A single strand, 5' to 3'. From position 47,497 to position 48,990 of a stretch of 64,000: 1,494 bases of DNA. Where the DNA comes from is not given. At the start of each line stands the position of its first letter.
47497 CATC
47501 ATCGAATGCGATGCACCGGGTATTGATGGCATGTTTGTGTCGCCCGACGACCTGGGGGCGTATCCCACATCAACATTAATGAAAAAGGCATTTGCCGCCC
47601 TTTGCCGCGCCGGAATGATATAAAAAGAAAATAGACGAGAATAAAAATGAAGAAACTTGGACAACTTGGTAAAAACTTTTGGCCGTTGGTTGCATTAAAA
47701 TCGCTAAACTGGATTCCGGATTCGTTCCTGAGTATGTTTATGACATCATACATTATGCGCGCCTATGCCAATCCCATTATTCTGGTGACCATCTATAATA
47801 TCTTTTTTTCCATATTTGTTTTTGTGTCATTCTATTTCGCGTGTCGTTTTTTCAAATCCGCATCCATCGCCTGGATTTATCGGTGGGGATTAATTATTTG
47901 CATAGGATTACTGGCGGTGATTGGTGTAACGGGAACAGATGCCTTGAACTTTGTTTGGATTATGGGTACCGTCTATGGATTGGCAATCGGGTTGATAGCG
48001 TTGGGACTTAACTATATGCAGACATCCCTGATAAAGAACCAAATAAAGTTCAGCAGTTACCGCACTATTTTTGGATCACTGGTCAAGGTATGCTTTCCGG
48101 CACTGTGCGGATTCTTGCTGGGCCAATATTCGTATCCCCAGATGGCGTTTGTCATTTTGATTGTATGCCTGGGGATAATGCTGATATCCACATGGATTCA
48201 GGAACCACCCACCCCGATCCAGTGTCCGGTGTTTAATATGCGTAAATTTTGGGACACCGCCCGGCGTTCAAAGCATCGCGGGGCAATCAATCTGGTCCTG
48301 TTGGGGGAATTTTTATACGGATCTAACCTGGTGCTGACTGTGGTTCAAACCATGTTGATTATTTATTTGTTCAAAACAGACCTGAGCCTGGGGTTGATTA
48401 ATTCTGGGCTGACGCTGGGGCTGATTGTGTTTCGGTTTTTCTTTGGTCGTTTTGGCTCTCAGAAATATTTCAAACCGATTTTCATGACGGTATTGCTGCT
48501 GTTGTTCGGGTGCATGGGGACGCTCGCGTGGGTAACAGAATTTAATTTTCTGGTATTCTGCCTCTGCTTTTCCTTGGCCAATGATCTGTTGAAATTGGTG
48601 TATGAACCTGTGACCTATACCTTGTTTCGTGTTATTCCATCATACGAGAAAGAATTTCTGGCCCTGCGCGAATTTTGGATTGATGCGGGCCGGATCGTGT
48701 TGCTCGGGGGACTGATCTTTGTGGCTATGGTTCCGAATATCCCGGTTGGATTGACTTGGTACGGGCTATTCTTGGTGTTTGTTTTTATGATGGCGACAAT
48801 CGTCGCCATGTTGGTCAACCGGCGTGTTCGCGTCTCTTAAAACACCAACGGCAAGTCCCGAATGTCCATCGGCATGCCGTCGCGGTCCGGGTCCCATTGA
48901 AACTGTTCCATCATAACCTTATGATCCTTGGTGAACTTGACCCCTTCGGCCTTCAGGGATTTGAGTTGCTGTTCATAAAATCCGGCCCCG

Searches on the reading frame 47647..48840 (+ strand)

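Call 57: search_protein_families(library=pfam, proteins=[window:47647-48840:+], max_evalue=0.01)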
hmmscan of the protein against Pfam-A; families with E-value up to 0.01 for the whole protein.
window:47647-48840:+ (397 aa): 2 families
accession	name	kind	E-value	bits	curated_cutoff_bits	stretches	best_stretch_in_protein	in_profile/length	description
PF07690.21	MFS_1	-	0.0005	19.5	33.4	1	25-308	12-304/347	Major Facilitator Superfamily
PF07051.17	OCIA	-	0.0057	17.1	25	0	128-165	39-74/87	Ovarian carcinoma immunoreactive antigen (OCIA)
